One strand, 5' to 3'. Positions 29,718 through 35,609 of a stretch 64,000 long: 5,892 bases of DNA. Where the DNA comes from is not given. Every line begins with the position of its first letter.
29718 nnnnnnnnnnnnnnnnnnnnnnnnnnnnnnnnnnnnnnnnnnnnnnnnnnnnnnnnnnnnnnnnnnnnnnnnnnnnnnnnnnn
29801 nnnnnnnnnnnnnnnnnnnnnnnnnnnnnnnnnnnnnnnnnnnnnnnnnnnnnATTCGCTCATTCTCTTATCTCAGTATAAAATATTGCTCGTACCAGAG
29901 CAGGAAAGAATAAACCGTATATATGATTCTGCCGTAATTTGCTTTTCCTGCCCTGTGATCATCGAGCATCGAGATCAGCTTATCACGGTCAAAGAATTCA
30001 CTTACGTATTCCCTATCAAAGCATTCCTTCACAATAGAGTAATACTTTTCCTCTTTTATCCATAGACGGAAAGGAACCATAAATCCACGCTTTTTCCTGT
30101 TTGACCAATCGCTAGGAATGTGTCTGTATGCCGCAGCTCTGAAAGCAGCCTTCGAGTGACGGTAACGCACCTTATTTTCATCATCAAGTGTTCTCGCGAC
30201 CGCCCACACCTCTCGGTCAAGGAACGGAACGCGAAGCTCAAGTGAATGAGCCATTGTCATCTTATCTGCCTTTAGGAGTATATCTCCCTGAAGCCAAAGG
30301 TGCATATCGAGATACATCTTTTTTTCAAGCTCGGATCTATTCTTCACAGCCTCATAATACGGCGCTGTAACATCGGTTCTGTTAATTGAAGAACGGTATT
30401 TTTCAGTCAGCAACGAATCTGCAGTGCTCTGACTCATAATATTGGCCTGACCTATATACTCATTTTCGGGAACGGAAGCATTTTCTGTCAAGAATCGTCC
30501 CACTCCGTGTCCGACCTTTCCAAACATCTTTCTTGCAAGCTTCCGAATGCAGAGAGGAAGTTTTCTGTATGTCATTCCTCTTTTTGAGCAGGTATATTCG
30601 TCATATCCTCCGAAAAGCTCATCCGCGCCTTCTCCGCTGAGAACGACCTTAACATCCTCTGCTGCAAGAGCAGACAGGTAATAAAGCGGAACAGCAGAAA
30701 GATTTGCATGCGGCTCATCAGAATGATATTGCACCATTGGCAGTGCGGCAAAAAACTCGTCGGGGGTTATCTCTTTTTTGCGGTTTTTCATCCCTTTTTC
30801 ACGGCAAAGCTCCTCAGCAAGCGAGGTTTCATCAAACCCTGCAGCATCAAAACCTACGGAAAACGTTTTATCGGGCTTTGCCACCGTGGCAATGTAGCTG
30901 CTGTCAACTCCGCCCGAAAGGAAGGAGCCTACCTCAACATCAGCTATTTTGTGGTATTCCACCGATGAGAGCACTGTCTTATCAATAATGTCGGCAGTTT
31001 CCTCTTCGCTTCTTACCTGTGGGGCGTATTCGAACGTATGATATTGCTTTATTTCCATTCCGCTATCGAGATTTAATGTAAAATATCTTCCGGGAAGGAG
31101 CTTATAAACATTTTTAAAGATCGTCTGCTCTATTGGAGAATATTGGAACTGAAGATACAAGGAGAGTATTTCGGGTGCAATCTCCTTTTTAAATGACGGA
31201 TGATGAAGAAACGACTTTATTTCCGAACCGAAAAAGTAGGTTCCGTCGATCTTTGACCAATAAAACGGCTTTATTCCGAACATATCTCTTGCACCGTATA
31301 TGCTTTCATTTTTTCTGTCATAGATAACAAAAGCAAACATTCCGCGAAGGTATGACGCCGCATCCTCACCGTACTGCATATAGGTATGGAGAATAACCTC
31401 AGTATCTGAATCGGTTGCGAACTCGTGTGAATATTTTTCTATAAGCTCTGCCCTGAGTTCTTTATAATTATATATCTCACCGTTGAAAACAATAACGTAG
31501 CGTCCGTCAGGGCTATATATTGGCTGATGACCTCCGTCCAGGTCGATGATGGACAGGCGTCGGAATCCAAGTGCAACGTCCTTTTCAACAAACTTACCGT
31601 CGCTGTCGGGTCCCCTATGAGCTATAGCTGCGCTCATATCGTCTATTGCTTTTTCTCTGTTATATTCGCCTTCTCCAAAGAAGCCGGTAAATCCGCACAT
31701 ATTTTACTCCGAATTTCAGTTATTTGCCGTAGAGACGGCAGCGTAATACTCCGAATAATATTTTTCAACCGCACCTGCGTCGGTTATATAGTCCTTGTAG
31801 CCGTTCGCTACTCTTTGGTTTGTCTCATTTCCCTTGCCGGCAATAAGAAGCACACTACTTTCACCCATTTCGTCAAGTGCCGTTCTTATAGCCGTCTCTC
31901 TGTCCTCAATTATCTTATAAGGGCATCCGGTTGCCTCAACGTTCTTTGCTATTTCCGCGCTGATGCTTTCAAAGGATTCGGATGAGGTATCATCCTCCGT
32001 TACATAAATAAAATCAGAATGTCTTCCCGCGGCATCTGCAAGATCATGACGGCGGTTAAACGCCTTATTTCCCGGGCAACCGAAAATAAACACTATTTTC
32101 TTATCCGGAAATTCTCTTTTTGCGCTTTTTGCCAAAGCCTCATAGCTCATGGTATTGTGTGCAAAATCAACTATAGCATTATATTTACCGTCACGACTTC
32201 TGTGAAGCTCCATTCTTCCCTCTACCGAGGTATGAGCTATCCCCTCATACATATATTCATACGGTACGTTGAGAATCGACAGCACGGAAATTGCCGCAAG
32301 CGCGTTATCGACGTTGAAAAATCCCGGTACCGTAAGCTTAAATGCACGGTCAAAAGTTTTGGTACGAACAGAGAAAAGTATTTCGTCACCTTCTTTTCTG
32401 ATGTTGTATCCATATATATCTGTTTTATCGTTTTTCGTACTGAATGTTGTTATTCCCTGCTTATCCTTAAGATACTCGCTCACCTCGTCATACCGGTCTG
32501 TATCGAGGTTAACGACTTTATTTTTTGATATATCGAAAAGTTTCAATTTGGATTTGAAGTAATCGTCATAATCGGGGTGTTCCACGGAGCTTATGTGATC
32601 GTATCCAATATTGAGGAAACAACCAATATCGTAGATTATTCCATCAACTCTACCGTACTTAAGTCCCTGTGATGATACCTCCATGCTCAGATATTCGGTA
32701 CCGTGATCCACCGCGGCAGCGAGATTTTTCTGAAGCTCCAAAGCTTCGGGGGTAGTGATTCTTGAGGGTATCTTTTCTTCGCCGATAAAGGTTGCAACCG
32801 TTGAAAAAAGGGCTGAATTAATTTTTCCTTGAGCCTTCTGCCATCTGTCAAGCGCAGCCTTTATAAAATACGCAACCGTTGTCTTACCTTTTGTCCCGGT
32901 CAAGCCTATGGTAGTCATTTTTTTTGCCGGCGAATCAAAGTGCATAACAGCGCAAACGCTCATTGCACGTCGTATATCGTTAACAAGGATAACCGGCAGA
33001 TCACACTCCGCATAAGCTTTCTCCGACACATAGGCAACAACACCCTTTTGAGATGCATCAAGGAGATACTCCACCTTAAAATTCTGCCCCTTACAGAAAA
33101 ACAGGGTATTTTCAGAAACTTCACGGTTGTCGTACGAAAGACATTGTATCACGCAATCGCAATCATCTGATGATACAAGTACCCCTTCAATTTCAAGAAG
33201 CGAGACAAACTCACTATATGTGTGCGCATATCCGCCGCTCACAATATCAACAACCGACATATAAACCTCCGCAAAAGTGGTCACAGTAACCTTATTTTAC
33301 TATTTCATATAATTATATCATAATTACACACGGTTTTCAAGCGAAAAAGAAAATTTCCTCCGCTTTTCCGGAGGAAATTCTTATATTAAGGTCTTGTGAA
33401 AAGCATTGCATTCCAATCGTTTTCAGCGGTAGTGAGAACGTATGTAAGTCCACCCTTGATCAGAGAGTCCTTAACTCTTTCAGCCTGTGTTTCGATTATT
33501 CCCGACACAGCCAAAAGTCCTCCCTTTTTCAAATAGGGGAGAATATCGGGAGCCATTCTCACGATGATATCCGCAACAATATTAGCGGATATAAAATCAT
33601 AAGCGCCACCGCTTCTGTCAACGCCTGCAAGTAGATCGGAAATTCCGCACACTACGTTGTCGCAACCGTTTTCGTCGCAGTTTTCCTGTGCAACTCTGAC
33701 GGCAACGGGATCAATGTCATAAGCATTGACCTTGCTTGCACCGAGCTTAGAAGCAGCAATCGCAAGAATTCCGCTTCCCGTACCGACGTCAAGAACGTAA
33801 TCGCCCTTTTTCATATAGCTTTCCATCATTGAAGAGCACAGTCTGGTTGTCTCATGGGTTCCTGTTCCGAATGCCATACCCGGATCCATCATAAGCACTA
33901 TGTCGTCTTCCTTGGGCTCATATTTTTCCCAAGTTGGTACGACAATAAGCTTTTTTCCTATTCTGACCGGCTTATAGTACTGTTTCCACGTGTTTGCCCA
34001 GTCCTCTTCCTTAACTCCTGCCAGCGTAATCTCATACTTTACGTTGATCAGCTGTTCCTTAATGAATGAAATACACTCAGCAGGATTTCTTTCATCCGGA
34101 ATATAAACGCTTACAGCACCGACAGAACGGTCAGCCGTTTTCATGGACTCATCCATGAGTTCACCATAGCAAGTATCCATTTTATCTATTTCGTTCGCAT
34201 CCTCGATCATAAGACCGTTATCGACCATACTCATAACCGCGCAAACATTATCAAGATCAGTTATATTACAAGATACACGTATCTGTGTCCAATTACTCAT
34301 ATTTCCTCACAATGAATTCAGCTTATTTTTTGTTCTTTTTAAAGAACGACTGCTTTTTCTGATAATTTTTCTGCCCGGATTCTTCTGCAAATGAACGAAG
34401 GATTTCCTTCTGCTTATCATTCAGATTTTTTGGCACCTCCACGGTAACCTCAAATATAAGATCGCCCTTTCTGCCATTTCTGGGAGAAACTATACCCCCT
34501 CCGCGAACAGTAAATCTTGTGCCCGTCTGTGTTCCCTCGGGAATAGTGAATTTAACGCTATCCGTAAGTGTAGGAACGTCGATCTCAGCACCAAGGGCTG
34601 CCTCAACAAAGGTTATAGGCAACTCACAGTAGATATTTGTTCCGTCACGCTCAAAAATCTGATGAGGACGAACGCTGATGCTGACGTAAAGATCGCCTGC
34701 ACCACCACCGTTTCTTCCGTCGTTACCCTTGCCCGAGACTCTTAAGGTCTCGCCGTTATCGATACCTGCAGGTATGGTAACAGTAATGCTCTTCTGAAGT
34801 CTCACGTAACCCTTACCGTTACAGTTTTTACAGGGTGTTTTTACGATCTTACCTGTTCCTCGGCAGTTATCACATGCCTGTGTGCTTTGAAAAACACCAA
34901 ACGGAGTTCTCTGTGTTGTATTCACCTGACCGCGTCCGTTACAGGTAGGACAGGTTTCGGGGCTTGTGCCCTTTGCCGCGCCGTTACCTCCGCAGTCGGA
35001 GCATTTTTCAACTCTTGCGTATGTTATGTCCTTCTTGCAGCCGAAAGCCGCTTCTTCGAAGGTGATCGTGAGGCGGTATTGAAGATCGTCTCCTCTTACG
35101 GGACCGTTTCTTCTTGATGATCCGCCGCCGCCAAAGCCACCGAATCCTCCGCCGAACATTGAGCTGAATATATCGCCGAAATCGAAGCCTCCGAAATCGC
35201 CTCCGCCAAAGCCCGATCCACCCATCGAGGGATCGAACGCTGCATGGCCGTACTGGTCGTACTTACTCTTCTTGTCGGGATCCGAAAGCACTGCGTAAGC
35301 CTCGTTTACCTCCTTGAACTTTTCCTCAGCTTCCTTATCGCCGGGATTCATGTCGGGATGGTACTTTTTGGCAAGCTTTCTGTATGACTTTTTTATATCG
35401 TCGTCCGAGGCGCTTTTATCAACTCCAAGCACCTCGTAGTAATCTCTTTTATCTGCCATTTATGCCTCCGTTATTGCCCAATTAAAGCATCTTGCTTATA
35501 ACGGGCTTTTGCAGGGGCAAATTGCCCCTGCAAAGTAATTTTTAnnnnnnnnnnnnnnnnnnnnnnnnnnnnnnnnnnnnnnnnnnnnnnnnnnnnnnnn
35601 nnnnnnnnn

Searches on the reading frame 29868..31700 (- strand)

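Call 4: search_protein_families(library=pfam, proteins=[window:29868-31700:-])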
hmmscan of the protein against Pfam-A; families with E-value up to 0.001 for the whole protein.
window:29868-31700:- (610 aa): 4 families
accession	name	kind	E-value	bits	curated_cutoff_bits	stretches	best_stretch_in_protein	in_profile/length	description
PF00733.27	Asn_synthase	-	1.5e-83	281.8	21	1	241-604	4-354/354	Asparagine synthase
PF13537.11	GATase_7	-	6.4e-44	149.3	25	1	47-165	2-122/123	Glutamine amidotransferase domain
PF13522.11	GATase_6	-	1.4e-40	138.8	27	1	31-160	1-130/130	Glutamine amidotransferase domain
PF12481.13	DUF3700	-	3.2e-05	24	27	1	115-149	126-160/228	Aluminium induced protein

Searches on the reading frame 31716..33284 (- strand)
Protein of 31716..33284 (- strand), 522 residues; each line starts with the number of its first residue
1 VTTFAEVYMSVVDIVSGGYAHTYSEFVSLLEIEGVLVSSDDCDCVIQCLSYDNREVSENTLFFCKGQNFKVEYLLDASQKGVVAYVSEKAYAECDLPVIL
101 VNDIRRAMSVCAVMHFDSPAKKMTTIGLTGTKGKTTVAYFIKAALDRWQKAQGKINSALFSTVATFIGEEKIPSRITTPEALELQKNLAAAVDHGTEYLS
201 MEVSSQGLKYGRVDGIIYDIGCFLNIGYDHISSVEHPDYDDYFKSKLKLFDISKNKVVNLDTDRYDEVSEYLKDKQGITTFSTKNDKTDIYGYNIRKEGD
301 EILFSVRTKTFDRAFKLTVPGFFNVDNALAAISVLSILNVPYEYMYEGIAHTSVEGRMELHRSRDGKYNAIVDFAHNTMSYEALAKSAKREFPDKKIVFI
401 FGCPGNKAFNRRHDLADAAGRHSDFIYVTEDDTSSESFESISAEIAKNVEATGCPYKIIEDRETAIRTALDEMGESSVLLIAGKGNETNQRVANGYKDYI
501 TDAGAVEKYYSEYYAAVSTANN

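Call 40: search_protein_families(library=pfam, proteins=[window:31716-33284:-], max_evalue=0.00001)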
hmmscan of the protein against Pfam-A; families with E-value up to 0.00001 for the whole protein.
window:31716-33284:- (522 aa): 2 families
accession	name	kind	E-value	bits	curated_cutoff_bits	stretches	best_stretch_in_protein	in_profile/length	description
PF08245.18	Mur_ligase_M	-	6.5e-38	131.1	24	1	129-334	2-199/200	Mur ligase middle domain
PF02875.26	Mur_ligase_C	-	5e-24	86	28.4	1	356-485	1-127/127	Mur ligase, glutamate ligase domain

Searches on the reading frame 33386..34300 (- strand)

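Call 40: search_protein_families(library=pfam, proteins=[window:33386-34300:-], max_evalue=0.00001)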
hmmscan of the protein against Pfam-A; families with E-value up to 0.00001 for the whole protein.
window:33386-34300:- (304 aa): 6 families
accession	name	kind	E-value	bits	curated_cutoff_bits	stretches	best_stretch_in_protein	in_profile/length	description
PF06325.19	PrmA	-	5.6e-86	289.1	22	1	3-303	1-295/296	Ribosomal protein L11 methyltransferase (PrmA)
PF05175.20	MTS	-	1e-09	38.7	23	1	153-240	21-105/170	Methyltransferase small domain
PF13847.12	Methyltransf_31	-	2.8e-09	37.2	27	1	164-266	2-110/145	Methyltransferase domain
PF13649.12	Methyltransf_25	-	4.5e-08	34.1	27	1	169-261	1-97/97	Methyltransferase domain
PF13489.12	Methyltransf_23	-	1.9e-06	28.1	27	1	164-243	21-91/164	Methyltransferase domain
PF01135.25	PCMT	-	5.1e-06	26.8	20.3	1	157-265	67-171/210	Protein-L-isoaspartate(D-aspartate) O-methyltransferase (PCMT)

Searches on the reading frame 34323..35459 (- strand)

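Call 40: search_protein_families(library=pfam, proteins=[window:34323-35459:-], max_evalue=0.00001)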
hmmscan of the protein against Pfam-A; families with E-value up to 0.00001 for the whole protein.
window:34323-35459:- (378 aa): 4 families
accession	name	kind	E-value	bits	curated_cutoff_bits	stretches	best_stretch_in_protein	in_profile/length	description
PF01556.23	DnaJ_C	-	7.5e-52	175.8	26.6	1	126-343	1-152/152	DnaJ C terminal domain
PF00226.36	DnaJ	-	2e-29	101.9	27.8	1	6-68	1-63/63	DnaJ domain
PF00684.25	DnaJ_CXXCXGXG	-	1.6e-18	67.2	32.7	1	153-217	1-65/65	DnaJ central domain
PF15777.11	Anti-TRAP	-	8.3e-06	26.2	32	0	194-219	11-42/59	Tryptophan RNA-binding attenuator protein inhibitory protein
